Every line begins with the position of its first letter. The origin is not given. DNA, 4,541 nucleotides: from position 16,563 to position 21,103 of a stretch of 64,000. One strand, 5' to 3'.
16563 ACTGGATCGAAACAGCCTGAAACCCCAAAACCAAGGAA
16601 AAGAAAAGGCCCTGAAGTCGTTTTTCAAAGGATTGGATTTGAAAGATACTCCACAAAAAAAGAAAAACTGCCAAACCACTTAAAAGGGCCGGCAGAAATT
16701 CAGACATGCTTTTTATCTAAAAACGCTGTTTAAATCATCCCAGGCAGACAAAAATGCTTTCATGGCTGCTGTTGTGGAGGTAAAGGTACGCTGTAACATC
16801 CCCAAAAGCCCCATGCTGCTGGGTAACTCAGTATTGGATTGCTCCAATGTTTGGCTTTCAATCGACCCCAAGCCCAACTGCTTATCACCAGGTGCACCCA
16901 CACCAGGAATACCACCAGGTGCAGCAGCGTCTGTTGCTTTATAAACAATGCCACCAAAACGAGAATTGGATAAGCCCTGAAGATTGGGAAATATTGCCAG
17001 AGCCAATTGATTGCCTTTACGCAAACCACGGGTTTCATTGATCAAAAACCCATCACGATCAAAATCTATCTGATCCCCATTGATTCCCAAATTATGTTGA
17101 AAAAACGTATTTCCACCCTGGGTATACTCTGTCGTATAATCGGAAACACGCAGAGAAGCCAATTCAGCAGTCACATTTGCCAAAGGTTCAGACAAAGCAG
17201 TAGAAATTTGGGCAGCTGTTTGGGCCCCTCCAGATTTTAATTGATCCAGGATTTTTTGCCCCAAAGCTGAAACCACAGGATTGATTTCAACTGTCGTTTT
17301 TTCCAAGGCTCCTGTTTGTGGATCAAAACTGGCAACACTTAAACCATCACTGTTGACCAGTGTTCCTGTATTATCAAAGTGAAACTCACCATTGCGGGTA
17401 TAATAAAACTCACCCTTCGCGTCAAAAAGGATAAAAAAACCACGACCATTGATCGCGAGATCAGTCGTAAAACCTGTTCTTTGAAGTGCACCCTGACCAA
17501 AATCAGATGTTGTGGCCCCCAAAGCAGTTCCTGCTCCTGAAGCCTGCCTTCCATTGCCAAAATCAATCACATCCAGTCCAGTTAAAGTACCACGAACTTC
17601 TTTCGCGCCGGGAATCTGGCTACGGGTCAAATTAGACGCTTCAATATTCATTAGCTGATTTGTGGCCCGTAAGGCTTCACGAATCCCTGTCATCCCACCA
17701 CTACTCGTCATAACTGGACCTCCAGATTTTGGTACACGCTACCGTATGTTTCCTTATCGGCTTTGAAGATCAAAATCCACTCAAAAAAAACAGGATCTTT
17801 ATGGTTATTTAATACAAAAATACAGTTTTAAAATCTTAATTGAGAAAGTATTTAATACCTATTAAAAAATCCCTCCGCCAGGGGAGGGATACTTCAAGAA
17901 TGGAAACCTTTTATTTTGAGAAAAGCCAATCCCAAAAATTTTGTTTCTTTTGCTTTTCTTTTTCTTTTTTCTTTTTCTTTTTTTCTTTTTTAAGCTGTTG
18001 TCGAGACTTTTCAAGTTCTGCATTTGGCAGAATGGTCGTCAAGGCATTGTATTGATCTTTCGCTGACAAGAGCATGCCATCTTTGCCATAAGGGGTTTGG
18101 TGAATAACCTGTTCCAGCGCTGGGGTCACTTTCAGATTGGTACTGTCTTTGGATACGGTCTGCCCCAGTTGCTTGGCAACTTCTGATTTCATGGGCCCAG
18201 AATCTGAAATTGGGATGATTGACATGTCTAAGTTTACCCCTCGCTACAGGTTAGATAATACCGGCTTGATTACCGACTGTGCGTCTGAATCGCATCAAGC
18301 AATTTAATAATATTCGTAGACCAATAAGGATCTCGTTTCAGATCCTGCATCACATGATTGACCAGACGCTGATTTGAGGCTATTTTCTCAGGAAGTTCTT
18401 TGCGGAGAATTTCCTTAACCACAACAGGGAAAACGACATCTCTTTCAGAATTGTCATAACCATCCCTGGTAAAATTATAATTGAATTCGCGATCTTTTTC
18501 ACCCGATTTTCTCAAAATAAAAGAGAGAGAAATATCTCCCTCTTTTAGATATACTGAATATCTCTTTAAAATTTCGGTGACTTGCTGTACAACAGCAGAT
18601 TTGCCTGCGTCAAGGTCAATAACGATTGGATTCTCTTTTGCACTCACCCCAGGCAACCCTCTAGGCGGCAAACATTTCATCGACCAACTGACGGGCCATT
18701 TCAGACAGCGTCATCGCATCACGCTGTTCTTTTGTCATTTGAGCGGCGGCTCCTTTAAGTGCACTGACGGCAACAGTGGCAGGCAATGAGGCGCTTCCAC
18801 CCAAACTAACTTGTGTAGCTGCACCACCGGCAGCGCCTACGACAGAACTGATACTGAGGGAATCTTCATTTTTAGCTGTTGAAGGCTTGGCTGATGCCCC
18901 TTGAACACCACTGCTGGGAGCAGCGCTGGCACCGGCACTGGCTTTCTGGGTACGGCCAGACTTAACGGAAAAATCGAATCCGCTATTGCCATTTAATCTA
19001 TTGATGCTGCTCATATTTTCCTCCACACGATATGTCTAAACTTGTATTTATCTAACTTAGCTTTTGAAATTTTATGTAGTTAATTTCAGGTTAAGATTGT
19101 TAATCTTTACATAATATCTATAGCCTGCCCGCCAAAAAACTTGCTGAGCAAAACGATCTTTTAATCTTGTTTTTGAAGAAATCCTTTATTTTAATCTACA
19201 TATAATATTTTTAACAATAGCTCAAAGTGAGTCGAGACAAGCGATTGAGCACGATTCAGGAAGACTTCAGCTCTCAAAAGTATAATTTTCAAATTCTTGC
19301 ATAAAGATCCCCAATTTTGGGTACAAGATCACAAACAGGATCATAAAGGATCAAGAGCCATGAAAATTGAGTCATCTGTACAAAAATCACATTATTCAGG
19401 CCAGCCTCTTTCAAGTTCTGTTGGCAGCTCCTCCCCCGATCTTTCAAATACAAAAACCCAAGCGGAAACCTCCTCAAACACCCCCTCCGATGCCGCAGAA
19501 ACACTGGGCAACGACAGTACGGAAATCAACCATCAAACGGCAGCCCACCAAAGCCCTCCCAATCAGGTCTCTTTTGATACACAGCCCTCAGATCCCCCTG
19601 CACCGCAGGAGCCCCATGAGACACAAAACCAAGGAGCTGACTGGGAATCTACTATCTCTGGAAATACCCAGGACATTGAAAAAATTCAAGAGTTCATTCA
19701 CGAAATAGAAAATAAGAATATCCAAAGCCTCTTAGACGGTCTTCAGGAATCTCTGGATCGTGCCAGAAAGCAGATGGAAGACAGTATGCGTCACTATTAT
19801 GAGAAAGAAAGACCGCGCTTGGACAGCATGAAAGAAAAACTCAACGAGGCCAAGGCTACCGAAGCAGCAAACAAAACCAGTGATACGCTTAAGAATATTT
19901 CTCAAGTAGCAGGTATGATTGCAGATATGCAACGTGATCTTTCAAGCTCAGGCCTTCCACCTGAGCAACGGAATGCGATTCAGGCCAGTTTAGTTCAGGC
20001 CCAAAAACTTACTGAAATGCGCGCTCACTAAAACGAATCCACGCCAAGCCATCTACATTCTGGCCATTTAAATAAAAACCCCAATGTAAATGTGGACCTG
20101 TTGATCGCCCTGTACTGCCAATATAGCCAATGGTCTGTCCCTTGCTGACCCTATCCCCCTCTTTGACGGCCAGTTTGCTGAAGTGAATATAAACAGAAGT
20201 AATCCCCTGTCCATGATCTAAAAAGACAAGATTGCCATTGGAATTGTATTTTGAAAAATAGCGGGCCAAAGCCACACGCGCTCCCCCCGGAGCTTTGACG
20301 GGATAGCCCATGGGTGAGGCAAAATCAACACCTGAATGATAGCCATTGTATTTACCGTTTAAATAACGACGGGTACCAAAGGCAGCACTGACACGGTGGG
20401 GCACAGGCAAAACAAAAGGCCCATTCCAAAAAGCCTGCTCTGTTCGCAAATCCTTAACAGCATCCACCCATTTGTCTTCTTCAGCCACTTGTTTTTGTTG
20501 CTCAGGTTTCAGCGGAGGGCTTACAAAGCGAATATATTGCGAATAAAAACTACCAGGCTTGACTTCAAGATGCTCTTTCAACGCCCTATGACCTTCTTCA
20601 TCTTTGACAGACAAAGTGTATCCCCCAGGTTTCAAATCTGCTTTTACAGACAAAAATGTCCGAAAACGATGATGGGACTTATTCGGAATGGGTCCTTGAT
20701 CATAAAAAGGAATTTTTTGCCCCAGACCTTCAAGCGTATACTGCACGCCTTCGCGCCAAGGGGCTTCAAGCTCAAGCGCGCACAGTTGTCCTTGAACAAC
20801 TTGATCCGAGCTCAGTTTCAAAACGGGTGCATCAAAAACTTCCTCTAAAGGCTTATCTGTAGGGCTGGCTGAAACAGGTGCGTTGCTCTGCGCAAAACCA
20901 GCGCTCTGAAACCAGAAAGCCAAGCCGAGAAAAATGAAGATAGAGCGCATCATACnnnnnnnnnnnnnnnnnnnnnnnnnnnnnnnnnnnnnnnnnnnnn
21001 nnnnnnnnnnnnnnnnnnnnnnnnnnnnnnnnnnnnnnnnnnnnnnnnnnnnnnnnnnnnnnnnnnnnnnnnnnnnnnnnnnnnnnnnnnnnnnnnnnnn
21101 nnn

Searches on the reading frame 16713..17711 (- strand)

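Call 66: search_protein_families(library=pfam, proteins=[window:16713-17711:-], max_evalue=0.001)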
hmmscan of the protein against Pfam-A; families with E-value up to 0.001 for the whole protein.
window:16713-17711:- (332 aa): 1 family
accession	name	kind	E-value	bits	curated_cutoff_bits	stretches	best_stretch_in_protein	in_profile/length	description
PF22692.1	LlgE_F_G_D1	-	1.1e-13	51.5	27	1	86-140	1-44/64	Flagellar hook protein FlgE/F/G D1 domain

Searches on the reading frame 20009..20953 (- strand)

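Call 38: search_protein_families(library=pfam, proteins=[window:20009-20953:-], max_evalue=0.0001)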
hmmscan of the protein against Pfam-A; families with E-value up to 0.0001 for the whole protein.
window:20009-20953:- (314 aa): 1 family
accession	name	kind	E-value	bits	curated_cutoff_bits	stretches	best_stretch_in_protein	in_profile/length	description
PF01551.29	Peptidase_M23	-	1e-30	106.2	28.7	1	205-301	2-95/96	Peptidase family M23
